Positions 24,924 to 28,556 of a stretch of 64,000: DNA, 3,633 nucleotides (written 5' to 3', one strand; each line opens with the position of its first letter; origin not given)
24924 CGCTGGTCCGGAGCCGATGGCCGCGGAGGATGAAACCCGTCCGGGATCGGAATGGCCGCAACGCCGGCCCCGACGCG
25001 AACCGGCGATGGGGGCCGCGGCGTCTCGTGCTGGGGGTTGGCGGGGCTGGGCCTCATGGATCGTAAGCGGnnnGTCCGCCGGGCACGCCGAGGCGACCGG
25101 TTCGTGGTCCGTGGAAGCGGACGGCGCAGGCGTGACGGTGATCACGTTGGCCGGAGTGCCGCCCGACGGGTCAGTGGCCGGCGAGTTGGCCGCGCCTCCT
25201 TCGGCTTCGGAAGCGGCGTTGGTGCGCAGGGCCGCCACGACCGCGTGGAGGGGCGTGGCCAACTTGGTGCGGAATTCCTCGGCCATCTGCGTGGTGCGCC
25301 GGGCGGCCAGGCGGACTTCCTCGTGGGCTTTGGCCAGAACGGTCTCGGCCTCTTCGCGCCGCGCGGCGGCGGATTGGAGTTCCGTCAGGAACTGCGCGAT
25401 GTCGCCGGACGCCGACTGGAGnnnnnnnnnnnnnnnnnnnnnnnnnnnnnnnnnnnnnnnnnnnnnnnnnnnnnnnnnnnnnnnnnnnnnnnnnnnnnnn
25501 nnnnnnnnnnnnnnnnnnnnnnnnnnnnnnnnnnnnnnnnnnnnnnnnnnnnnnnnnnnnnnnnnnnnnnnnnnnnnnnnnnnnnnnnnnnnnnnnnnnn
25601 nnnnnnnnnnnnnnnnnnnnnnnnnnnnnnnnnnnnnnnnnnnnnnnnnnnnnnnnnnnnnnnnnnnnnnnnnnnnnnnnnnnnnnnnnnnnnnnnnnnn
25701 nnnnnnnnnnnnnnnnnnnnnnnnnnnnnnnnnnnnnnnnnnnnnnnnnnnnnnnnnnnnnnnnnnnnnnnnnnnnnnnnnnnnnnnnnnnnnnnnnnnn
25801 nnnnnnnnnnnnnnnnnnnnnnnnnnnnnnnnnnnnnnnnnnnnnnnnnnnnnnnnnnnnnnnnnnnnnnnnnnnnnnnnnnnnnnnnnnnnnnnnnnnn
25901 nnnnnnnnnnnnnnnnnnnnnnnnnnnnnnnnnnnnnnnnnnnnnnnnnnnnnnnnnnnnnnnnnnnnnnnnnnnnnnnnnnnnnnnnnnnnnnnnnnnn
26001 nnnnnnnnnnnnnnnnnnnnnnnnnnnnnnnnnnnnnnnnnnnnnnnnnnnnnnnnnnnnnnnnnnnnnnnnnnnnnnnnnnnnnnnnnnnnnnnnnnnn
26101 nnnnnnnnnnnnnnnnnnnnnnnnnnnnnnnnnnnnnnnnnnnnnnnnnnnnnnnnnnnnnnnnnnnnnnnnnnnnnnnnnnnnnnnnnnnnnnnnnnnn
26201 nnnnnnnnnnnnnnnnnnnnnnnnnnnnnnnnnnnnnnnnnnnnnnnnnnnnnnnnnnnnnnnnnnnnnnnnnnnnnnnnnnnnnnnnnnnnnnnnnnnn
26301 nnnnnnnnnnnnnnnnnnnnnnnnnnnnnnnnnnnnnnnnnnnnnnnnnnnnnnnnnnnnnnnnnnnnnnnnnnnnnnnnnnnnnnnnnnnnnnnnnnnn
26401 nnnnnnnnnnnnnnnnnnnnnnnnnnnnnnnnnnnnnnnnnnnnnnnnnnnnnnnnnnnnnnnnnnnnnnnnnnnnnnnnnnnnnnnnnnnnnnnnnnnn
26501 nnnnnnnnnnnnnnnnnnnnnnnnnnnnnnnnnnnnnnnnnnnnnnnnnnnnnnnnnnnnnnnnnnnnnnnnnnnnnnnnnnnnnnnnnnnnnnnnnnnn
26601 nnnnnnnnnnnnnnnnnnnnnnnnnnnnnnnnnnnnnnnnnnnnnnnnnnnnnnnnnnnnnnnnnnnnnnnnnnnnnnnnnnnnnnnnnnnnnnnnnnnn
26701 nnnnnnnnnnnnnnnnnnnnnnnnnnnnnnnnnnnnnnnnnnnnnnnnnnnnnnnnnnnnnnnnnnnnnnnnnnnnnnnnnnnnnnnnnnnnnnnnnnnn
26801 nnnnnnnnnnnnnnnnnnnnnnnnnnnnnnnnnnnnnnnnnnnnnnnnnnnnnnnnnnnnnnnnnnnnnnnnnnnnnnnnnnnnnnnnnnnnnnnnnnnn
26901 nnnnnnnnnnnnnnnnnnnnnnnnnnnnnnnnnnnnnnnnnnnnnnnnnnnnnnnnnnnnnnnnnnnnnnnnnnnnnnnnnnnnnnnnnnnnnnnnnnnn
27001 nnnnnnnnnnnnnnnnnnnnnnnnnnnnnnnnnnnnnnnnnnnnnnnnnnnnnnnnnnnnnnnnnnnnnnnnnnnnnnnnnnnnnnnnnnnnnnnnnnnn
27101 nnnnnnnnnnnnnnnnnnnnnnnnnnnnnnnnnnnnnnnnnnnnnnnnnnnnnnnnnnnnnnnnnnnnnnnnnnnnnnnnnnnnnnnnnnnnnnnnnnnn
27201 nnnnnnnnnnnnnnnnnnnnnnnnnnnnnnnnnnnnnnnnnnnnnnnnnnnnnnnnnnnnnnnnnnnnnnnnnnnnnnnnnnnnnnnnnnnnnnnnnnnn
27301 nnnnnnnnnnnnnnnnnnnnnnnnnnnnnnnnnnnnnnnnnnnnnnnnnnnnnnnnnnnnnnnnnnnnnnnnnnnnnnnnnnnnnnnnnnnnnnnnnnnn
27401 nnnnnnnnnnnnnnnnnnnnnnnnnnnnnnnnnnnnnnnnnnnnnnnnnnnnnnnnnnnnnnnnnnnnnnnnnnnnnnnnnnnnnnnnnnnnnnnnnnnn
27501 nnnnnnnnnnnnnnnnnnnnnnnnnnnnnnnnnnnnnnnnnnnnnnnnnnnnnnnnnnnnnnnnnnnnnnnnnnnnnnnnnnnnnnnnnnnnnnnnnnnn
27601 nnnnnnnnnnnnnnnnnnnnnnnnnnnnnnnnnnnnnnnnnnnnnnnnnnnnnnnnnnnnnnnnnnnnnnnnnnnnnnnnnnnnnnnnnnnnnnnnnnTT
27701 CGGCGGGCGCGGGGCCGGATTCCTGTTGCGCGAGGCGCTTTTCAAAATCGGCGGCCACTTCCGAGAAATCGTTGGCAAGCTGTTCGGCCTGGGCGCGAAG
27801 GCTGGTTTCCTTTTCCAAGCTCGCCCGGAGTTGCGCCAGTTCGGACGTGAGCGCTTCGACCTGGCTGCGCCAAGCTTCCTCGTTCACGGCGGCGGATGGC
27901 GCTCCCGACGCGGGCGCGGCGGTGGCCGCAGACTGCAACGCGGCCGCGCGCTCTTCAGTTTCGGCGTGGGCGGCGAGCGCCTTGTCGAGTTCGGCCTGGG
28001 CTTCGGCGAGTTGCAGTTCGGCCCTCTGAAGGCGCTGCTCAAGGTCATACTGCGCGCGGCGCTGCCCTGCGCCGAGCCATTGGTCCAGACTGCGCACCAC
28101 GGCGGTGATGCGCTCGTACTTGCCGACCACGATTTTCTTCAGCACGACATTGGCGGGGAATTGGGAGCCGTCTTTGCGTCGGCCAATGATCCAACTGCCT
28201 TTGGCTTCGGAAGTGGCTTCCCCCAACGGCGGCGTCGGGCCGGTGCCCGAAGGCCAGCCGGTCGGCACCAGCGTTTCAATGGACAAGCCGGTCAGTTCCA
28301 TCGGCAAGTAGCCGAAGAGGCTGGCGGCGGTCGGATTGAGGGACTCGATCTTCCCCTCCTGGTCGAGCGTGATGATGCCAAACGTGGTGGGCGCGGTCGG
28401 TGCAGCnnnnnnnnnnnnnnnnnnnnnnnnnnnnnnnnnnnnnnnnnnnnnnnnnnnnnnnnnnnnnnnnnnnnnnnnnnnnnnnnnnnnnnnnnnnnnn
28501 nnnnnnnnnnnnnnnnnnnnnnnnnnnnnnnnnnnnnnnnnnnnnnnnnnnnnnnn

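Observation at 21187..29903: Minus-strand signalling operon: a 1600-aa REC-Hpt-REC-PAS-coiled-coil protein, a paralogous REC-Hpt-REC protein, and a PAS/GAF sensor kinase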

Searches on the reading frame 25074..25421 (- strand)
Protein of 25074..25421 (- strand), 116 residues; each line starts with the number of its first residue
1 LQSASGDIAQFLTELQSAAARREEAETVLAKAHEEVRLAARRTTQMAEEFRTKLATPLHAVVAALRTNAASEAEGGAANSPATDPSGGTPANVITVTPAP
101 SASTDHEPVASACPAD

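Call 45: search_protein_families(library=pfam, proteins=[window:25074-25421:-], max_evalue=1)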
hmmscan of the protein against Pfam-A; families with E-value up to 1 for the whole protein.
seq(116 aa): 0 families

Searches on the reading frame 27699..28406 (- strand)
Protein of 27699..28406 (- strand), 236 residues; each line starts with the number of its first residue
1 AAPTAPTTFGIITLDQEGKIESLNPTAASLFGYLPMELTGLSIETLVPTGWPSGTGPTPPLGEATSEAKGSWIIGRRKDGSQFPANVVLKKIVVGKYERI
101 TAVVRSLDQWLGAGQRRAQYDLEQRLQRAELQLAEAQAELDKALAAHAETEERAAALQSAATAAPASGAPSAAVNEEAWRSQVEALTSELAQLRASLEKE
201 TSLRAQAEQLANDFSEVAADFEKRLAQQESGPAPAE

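Call 71: find_homologous_proteins(query=window:27699-28406:-, max_evalue=0.001)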
Query window:27699-28406:- (236 aa): 7 proteins with E <= 0.001 among 5988 candidates.
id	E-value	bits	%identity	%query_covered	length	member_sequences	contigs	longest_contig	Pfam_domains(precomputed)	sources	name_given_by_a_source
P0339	1.4e-12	66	32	43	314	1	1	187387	PF08447.19,PF13426.14,PF13188.14,PF24820.2,PF08448.17,PF00989.32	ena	-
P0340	6.4e-11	60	36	41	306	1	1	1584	PF08447.19,PF13426.14,PF13188.14,PF12860.14,PF24820.2,PF08448.17,PF00989.32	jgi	-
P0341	7.5e-8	50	34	55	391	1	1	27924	PF13426.14,PF24820.2,PF08448.17,PF02518.32,PF00512.32,PF00989.32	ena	-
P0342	1.1e-5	43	30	53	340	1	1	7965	PF13426.14,PF13188.14,PF12860.14,PF07730.20,PF08448.17,PF02518.32,PF00989.32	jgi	jgi:PAS domain S-box-containing protein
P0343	4.8e-5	41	35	50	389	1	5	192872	PF13426.14,PF13188.14,PF12860.14,PF08448.17,PF02518.32,PF00512.32,PF00989.32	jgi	jgi:PAS domain S-box-containing protein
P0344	2.2e-4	39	34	62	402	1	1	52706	PF13426.14,PF13188.14,PF24820.2,PF08448.17,PF02518.32,PF00512.32,PF00989.32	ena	-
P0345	3.5e-4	38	37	35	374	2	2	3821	PF13426.14,PF13188.14,PF24820.2,PF08448.17,PF02518.32,PF00512.32,PF00989.32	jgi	jgi:two-component system sensor kinase FixL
